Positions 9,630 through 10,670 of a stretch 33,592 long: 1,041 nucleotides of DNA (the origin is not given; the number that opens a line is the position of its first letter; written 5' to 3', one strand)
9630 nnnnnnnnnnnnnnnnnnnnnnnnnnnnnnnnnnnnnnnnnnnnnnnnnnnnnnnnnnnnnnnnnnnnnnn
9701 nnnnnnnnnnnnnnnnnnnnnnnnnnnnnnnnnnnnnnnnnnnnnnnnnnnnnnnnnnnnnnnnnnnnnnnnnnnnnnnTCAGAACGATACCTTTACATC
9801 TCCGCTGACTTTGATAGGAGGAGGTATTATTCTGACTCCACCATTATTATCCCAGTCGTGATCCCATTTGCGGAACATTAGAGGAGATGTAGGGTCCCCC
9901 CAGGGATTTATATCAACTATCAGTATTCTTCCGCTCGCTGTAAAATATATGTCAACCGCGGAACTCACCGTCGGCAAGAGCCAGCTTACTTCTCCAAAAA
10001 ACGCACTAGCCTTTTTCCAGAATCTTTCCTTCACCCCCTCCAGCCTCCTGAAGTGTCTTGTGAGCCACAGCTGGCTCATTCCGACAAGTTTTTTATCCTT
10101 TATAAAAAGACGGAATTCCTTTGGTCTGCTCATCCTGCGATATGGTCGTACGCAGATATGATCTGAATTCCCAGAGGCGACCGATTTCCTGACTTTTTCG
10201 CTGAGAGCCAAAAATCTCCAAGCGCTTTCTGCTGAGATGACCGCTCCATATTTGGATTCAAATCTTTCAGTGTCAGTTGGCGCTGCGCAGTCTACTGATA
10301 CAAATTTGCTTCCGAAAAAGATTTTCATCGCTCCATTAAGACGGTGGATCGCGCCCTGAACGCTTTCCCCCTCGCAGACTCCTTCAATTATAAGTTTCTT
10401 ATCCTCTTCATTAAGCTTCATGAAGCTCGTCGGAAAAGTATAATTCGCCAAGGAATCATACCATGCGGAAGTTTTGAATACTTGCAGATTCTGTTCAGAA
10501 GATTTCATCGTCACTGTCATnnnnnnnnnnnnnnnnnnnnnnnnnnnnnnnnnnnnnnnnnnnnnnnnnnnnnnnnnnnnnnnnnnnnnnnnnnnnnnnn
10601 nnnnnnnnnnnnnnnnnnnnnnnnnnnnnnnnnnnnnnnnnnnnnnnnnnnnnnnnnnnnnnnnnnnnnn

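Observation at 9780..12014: Bacterial Cdc123/D123-type ATP-grasp gene coupled to an acidic-tailed membrane protein inside the def operon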

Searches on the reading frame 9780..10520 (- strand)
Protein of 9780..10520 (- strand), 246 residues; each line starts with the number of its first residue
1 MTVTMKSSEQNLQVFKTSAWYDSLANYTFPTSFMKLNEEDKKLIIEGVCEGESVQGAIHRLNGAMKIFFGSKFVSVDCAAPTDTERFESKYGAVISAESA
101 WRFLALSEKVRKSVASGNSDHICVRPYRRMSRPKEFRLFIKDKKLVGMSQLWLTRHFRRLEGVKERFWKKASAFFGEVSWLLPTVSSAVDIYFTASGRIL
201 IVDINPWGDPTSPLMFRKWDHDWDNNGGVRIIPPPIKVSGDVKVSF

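Call 3: search_protein_families(library=pfam, proteins=[window:9780-10520:-], max_evalue=1)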
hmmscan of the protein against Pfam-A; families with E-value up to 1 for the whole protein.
window:9780-10520:- (246 aa): 3 families
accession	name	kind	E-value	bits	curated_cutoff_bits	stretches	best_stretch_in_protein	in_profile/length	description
PF07065.19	D123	-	2.1e-17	63.7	24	1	111-219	144-252/300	D123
PF18299.6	R2K_2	-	0.037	14.3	26.2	1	130-205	62-129/147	ATP-grasp domain, R2K clade family 2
PF24930.1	DUF7750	-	0.18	12.1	27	1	35-59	21-45/65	Domain of unknown function (DUF7750)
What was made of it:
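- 9780..10520 (-): Cdc123/D123-type ATP-grasp-fold protein, 246 aa (242 aa if translation starts at the second ATG, 10508). Pfam PF07065 at 63.7 bits, E=2e-17 (call 3).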

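Call 4: search_protein_families(library=ncbifam, proteins=[window:9780-10520:-], max_evalue=1)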
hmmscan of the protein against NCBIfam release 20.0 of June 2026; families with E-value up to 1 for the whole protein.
window:9780-10520:- (246 aa): 0 families

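Call 5: find_homologous_proteins(query=window:9780-10520:-, max_evalue=0.001)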
Query window:9780-10520:- (246 aa): 443 proteins with E <= 0.001 among 663 candidates; the best 120 are listed.
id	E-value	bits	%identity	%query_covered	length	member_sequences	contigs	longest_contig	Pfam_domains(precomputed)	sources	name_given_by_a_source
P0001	8.7e-162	554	100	98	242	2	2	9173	PF07065.20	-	-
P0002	3.4e-127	441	76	99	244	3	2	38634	PF07065.20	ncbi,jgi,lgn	-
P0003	4.7e-127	440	77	97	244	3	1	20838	PF07065.20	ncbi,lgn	-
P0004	1.2e-121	423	72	99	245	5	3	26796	PF07065.20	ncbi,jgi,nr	ncbi:MAG TPA: hypothetical protein P5270_02550 [Victivallales bacterium]|nr:hypothetical protein [Vi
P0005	4.1e-119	414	70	100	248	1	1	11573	PF07065.20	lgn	-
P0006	5.8e-113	394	67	100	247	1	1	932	PF07065.20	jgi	jgi:hypothetical protein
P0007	1.5e-107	377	75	87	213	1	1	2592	PF07065.20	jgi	jgi:hypothetical protein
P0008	2.0e-92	327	61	97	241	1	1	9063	PF07065.20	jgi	jgi:hypothetical protein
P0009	3.8e-90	320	60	96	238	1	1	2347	PF07065.20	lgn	-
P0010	1.5e-87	311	57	97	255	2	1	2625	PF07065.20,PF18299.7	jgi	-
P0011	1.6e-87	311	57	98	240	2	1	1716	PF07065.20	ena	-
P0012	3.0e-87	310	57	98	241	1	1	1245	PF07065.20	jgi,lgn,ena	-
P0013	5.9e-87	309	57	96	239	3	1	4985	PF07065.20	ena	-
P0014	4.6e-86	306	57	94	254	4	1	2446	PF07065.20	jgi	-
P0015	5.5e-86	306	55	98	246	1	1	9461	PF07065.20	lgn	-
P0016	1.1e-85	305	57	92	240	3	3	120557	PF07065.20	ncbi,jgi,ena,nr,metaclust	ncbi:MAG: hypothetical protein A2017_05175 [Lentisphaerae bacterium GWF2_44_16]|nr:MAG: hypothetical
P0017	1.3e-85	305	56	94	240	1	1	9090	PF07065.20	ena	-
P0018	4.8e-85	303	57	98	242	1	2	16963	PF07065.20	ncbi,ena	-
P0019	1.7e-84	301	55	98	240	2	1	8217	PF07065.20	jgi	-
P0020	2.7e-84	300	55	94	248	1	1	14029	PF07065.20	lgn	-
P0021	9.4e-84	299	54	98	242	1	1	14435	PF07065.20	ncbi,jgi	-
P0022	3.0e-83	297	55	95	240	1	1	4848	PF07065.20,PF18299.7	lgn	-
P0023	3.4e-83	297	54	96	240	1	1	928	PF07065.20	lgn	-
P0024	3.9e-83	297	52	98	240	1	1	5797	PF07065.20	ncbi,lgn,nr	ncbi:MAG: hypothetical protein PHQ27_07390 [Victivallales bacterium]|nr:hypothetical protein [Victiv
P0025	5.7e-83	296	54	96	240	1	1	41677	PF14243.12,PF07065.20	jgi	jgi:hypothetical protein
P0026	1.0e-82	295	54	96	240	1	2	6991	PF07065.20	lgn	-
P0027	2.1e-82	294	56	98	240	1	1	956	PF07065.20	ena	-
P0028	7.7e-82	292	54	96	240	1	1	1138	PF07065.20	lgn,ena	-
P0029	8.4e-82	292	56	97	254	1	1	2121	PF07065.20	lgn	-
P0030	9.8e-82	292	55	95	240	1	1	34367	PF07065.20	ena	-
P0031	1.1e-81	292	54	96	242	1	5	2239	PF07065.20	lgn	-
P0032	1.5e-81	291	52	97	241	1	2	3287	PF07065.20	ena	-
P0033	1.6e-81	291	55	94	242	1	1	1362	PF07065.20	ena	-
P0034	3.5e-81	290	54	96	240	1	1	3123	PF07065.20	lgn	-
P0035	4.0e-81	290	55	94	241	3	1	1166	PF07065.20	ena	-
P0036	5.0e-81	290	53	95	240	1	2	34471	PF07065.20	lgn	-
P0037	8.3e-81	289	55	94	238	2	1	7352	PF07065.20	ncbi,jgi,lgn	-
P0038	9.0e-81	289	54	94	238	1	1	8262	PF07065.20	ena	-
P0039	9.9e-81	289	54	98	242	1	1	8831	PF07065.20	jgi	-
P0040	1.3e-80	288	53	96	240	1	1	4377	PF07065.20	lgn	-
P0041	1.7e-80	288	53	95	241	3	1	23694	PF07065.20,PF18299.7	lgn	-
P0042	2.8e-80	287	55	95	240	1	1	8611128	PF07065.20,PF18299.7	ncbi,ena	-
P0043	3.0e-80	287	52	96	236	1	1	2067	PF07065.20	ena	-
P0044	3.6e-80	287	53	94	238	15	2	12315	PF14243.12,PF07065.20,PF18299.7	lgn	-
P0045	3.6e-80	287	53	94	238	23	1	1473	PF07065.20,PF18299.7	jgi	jgi:hypothetical protein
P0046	3.7e-80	287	54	97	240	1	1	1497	PF07065.20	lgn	-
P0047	4.1e-80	287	53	96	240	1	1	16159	PF07065.20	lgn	-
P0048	4.2e-80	287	53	96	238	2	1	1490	PF07065.20,PF18299.7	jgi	jgi:hypothetical protein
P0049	5.0e-80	286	55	94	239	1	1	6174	PF14243.12,PF07065.20,PF18299.7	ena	-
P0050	5.0e-80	286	55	98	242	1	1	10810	PF07065.20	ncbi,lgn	-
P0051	5.8e-80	286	57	94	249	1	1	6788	PF07065.20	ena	-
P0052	6.3e-80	286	53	96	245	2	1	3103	PF07065.20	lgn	-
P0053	7.3e-80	286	55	94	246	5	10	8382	PF07065.20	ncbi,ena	-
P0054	7.3e-80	286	54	92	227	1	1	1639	PF07065.20,PF18299.7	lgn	-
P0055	8.1e-80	286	53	96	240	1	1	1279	PF07065.20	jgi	-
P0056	1.4e-79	285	53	94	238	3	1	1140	PF07065.20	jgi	jgi:hypothetical protein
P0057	1.8e-79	285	53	94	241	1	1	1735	PF07065.20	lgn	-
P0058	2.2e-79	284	53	94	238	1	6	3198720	PF07065.20,PF18299.7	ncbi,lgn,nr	ncbi:hypothetical protein P0136_00550 [Lentisphaerota bacterium ZTH]|nr:hypothetical protein JYG24_0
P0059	2.9e-79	284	53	94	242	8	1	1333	PF07065.20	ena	-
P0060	5.5e-79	283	53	92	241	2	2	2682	PF07065.20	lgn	-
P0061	5.6e-79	283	53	94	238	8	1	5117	PF07065.20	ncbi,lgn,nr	ncbi:MAG: hypothetical protein PHV59_07715 [Victivallales bacterium]|nr:hypothetical protein [Victiv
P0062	6.3e-79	283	54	94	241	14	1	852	PF07065.20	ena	-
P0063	6.8e-79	283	52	94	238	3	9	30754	PF07065.20,PF18299.7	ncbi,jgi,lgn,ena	jgi:hypothetical protein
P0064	8.4e-79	282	57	94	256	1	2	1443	PF07065.20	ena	-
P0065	1.5e-78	282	51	96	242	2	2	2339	PF07065.20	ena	-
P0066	1.8e-78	281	54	94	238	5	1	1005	PF07065.20,PF18299.7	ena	-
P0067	1.9e-78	281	53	94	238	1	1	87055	PF07065.20,PF18299.7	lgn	-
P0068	2.2e-78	281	57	93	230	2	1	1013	PF07065.20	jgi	jgi:hypothetical protein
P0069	2.3e-78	281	52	94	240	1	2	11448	PF07065.20,PF18299.7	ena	-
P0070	3.3e-78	280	50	96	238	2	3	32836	PF07065.20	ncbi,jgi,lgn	jgi:hypothetical protein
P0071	5.0e-78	280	54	97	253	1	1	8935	PF07065.20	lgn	-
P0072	6.0e-78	280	54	94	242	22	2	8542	PF07065.20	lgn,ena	-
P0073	1.6e-77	278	54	94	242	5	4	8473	PF07065.20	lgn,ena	-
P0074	1.7e-77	278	53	98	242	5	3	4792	PF07065.20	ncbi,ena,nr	ncbi:MAG: hypothetical protein J6R85_02845 [Lentisphaeria bacterium]|nr:hypothetical protein [Lentis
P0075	1.9e-77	278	53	94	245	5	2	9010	PF07065.20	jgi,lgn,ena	-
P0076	2.0e-77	278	50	98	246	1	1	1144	PF07065.20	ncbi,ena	-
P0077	2.6e-77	278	53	96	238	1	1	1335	PF07065.20,PF18299.7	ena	-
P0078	3.5e-77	277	53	94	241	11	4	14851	PF07065.20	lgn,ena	-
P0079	4.1e-77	277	52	95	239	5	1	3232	PF07065.20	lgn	-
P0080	6.6e-77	276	51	100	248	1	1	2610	PF07065.20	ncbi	-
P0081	7.3e-77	276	52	96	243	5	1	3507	PF07065.20,PF18299.7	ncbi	-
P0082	8.3e-77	276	52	98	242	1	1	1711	PF14243.12,PF07065.20,PF18299.7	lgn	-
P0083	1.0e-76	276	53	94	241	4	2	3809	PF07065.20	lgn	-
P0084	1.1e-76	275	53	96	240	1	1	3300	PF07065.20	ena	-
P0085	1.4e-76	275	53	94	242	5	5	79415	PF07065.20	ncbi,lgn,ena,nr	ncbi:MAG: hypothetical protein IKB71_05875 [Lentisphaeria bacterium]|nr:hypothetical protein [Lentis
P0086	1.4e-76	275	51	98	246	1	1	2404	PF07065.20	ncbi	-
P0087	1.6e-76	275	51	98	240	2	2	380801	PF07065.20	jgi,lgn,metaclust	metaclust:\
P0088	1.9e-76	275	51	100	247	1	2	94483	PF07065.20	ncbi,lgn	-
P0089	2.0e-76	275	54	93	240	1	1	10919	PF07065.20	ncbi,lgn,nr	ncbi:MAG: hypothetical protein JW808_02450 [Victivallales bacterium]|nr:hypothetical protein [Victiv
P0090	2.0e-76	275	56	92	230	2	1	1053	PF07065.20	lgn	-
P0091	2.2e-76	274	51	94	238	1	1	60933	PF07065.20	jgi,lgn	jgi:hypothetical protein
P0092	2.2e-76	274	50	97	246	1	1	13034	PF07065.20,PF18299.7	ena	-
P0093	3.1e-76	274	52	95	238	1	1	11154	PF07065.20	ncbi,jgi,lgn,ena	ncbi:MAG: hypothetical protein WC071_03470 [Victivallaceae bacterium]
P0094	9.3e-76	272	51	94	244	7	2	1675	PF07065.20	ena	-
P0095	1.1e-75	272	51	94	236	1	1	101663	PF07065.20,PF18299.7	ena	-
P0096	1.7e-75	272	51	94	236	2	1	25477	PF07065.20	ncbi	-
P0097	2.0e-75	271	51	94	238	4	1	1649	PF07065.20,PF18299.7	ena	-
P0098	2.2e-75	271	52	98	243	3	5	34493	PF14243.12,PF07065.20,PF18299.7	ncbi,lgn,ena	-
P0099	3.1e-75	271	54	94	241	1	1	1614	PF07065.20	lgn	-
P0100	3.6e-75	270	52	96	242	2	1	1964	PF14243.12,PF07065.20,PF18299.7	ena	-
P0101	6.3e-75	270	50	96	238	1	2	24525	PF07065.20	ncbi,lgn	-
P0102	7.0e-75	270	52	94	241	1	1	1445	PF07065.20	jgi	jgi:hypothetical protein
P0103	7.2e-75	269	52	94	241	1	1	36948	PF07065.20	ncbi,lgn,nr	ncbi:MAG: hypothetical protein PHS41_01910 [Victivallaceae bacterium]|nr:hypothetical protein [Victi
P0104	7.9e-75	269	50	94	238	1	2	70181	PF07065.20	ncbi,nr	ncbi:MAG: hypothetical protein GY750_20610 [Lentisphaerae bacterium]|nr:hypothetical protein [Lentis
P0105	8.6e-75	269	51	96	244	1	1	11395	PF14243.12,PF07065.20,PF18299.7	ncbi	-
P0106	9.9e-75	269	55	92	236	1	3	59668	PF07065.20,PF18299.7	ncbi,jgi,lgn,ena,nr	ncbi:MAG: hypothetical protein A2020_12665 [Lentisphaerae bacterium GWF2_45_14]|nr:MAG: hypothetical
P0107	1.3e-74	269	53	97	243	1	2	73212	PF07065.20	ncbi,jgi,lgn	-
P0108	1.4e-74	269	47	99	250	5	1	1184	PF07065.20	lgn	-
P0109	1.6e-74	268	52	98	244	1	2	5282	PF07065.20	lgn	-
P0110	1.6e-74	268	50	94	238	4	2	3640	PF07065.20,PF18299.7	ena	-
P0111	1.7e-74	268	50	97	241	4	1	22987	PF07065.20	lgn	-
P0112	1.9e-74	268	53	94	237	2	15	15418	PF07065.20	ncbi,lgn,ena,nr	ncbi:MAG: hypothetical protein PHS31_02575 [Victivallaceae bacterium]|nr:hypothetical protein [Victi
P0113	2.4e-74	268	51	96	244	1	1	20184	PF14243.12,PF07065.20,PF18299.7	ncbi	-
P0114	2.5e-74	268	51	96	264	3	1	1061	PF07065.20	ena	-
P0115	2.9e-74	268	50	96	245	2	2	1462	PF07065.20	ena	-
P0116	2.9e-74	268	50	98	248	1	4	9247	PF07065.20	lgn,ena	-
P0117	4.6e-74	267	51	94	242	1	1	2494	PF07065.20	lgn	-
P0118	4.7e-74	267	52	96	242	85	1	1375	PF14243.12,PF07065.20,PF18299.7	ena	-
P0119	1.1e-73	266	52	94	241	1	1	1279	PF07065.20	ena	-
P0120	1.1e-73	266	52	98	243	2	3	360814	PF07065.20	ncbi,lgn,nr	ncbi:MAG: hypothetical protein BWY31_00117 [Lentisphaerae bacterium ADurb.Bin242]|nr:MAG: hypothetic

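Call 13: search_solved_structures(query=A1, max_evalue=1, show_alignments=3)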
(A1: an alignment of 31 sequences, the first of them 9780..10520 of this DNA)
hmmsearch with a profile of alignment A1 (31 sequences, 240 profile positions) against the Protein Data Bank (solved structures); distinct sequences matched with E-value up to 1: 9.
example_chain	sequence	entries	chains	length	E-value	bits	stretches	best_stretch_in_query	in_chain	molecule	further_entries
8phd_A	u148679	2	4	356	3.6e-15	59.2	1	116-215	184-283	Cell division cycle protein 123 homolog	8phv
4zgp_A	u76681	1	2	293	4.3e-07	32.8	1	116-213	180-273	Cell division cycle protein 123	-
4zgn_A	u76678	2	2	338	5.2e-07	32.5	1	116-214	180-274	Cell division cycle protein 123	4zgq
4zgo_A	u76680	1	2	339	5.3e-07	32.5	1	116-214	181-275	Cell division cycle protein 123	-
43no_A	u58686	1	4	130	0.23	14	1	180-204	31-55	VEGFA_Binder-004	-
6j5i_S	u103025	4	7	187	0.34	13.5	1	10-114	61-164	ATP synthase subunit O, mitochondrial | ATP synthase peripheral stalk subunit OSCP, mitochondrial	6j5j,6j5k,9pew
9pex_O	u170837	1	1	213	0.38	13.3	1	10-114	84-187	ATP synthase peripheral stalk subunit OSCP, mitochondrial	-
9bxu_S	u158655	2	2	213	0.5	12.9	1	12-114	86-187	ATP synthase subunit O, mitochondrial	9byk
9snn_A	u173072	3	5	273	0.68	12.5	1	40-107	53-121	ancestral PcpI (aPcpI) | ancestral PcpI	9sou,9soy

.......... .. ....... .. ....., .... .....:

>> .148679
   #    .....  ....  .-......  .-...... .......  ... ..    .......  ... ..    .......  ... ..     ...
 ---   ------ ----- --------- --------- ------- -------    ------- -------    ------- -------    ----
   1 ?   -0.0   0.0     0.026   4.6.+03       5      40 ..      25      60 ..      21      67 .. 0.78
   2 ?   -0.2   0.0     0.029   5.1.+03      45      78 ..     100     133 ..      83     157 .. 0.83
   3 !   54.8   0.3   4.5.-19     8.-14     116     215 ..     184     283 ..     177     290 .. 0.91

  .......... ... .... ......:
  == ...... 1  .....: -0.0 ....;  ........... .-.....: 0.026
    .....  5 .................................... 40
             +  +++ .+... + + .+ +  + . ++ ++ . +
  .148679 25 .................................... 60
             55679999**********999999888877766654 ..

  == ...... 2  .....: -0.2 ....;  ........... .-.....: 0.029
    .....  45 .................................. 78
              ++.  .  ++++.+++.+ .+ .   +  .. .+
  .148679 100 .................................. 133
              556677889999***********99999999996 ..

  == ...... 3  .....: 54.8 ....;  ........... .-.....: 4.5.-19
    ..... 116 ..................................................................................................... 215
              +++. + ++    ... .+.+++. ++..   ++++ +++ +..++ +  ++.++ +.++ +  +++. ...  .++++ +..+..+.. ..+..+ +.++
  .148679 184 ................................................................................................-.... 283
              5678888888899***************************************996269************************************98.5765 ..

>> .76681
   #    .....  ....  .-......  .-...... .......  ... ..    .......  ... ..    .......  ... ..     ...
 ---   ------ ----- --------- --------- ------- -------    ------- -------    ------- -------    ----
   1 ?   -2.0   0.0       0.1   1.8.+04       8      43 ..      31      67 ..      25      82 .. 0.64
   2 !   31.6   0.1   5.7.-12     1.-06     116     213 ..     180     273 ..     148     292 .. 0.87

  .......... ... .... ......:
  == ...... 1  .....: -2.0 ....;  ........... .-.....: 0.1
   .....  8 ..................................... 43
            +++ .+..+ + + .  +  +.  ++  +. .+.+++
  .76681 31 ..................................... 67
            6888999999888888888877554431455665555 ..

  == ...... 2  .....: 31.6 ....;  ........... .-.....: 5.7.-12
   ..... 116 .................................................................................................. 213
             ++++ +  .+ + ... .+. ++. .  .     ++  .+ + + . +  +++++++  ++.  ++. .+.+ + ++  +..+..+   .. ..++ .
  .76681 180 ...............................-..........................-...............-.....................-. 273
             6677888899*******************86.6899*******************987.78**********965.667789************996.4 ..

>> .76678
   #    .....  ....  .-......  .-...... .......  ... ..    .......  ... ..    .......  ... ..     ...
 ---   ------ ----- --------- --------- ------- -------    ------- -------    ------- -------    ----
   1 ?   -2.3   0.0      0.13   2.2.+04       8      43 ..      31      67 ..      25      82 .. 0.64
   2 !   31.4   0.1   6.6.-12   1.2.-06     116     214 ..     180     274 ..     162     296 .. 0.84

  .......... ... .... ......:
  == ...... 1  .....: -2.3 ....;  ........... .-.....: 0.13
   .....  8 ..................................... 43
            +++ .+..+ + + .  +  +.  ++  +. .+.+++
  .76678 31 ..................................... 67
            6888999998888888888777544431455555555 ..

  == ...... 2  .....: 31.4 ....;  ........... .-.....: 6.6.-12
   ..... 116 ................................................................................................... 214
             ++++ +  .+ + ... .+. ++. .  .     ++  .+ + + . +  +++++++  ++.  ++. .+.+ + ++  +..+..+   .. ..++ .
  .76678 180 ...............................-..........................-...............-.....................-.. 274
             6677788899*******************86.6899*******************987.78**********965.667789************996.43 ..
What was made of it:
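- Checked: A family profile hits human CDC123 (8phd) at E=3.6e-15 (call 13).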

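Call 14: find_related_loci(query=A1, collection=genome_contigs, flank=6000)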
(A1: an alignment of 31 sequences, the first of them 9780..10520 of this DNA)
Query A1 (246 aa) in genome_contigs; peptide patterns used: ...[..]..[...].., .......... (x = any residue, [..] = any of these).
175 stretches matched a pattern; 163 encode a relative of the query (tblastn E <= 1e-3); the best 80 are kept; 80 distinct loci.
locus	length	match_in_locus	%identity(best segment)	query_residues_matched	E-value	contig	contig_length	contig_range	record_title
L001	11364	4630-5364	78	2-246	4e-132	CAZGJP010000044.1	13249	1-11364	MAG TPA_asm: uncultured Lentisphaera sp. isolate binchicken_co26_109 genome assembly, contig: NODE_5985_length_13249_cov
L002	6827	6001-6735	76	2-246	1e-130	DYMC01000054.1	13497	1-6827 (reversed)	MAG TPA_asm: Lentisphaera sp. isolate SulCav_AS07-7_55_126 SulCav_AS07_7_4522_length_13497_cov_58_444651, whole genome s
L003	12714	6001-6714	72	9-246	9e-115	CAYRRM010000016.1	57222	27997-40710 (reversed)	MAG TPA_asm: uncultured Lentisphaera sp. isolate binchicken_co14_242 genome assembly, contig: NODE_703_length_57222_cov_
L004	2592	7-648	75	33-246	2e-116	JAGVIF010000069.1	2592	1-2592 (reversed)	MAG: Lentisphaeria bacterium isolate DeMMO1_3 c_000000004436, whole genome shotgun sequence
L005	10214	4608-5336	57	4-246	4e-91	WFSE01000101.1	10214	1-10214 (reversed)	MAG: Lentisphaeria bacterium isolate S016_21_esom k151_513967, whole genome shotgun sequence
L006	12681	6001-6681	57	20-246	7e-90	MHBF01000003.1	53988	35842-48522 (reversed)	MAG: Lentisphaerae bacterium GWF2_44_16 gwf2_scaffold_1029, whole genome shotgun sequence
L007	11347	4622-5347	54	5-246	1e-88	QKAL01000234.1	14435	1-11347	MAG: Lentisphaerae bacterium isolate SZUA-371 scaffold_12820, whole genome shotgun sequence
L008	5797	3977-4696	52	5-246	9e-88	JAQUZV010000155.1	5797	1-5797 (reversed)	MAG: Victivallales bacterium isolate STD2_269 NODE_59493_length_5797_cov_2.746032_Sandtown_D2, whole genome shotgun sequ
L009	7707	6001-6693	56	16-246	3e-85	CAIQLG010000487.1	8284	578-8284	MAG: uncultured Lentisphaerae bacterium isolate AM-lipid-01-D10_bin-0339 genome assembly, contig: bin-0339:487/606, whol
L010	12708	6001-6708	54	15-246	6e-85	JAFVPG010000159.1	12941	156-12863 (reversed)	MAG: Lentisphaeria bacterium isolate RGIG5270 Sheep_Colon-1__c295105, whole genome shotgun sequence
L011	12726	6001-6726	53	4-246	1e-84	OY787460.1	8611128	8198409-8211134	MAG: Victivallales bacterium isolate c43507a4-3b0a-454f-a213-a96987c4837a genome assembly, chromosome: 1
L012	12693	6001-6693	53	16-246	4e-84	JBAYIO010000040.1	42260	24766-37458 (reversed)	MAG: Victivallaceae bacterium isolate SO_2016_GW1_32 scaffold01721_OW334_2016, whole genome shotgun sequence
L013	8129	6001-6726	53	1-246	4e-84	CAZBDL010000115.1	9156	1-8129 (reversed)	MAG TPA_asm: uncultured Victivallales bacterium isolate SRP093185_co1_15 genome assembly, contig: NODE_5638_length_9156_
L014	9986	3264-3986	51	10-246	7e-84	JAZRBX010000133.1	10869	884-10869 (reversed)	MAG: Victivallaceae bacterium isolate T1900045122_TC20190116.MAGScoT_cleanbin_000059 SGB_4845_k141_4322014, whole genome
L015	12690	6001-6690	55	16-246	6e-84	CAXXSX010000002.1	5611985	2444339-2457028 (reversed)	MAG: Victivallales bacterium isolate 56fe3c74-01ca-462c-9ae8-43b0e1f46eca genome assembly, contig: contig_2, whole genom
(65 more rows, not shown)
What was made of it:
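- On Conflict-type bacterial CDC123 (type VI / polymorphic toxin, Legionella effector): At least 163 species genomes carry the gene (call 14).
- The family is conserved at about 50% identity in a fixed chromosomal position across at least 163 species genomes (call 14).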

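Call 27: predict_structure(alignment_id=A1)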
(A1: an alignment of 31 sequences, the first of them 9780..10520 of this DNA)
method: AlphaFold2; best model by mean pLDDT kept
length: 246 residues; sequences in the alignment: 31
mean_pLDDT: 91.7   pTM: 0.85
mean pLDDT of the five models: 91.7, 90.3, 87.2, 87.0, 86.2
residues with pLDDT >= 90: 194; 70-90: 40; 50-70: 5; < 50: 7
segments of 3 or more residues with pLDDT < 50: 1-7
pLDDT, mean of each block of 10 residues (from residue 1): 50 93 97 98 98 98 97 97 93 96 98 97 95 93 96 76 92 98 96 95 93 91 92 82 73
secondary structure, 60 per line:
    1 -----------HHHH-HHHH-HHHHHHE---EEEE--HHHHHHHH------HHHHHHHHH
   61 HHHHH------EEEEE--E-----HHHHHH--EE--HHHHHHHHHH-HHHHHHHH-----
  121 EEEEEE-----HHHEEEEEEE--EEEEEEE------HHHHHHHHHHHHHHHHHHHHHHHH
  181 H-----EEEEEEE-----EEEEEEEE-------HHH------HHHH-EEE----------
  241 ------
elements in order: H12-15 H17-20 H22-27 E32-35 H38-45 H52-65 E72-76 H85-90 H97-106 H108-115 E121-126 E135-141 E144-150 H157-181 E187-193 E199-206 H223-226 E228-230
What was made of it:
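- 9780..10520 (-): AF2 pLDDT 91.7 (call 27).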
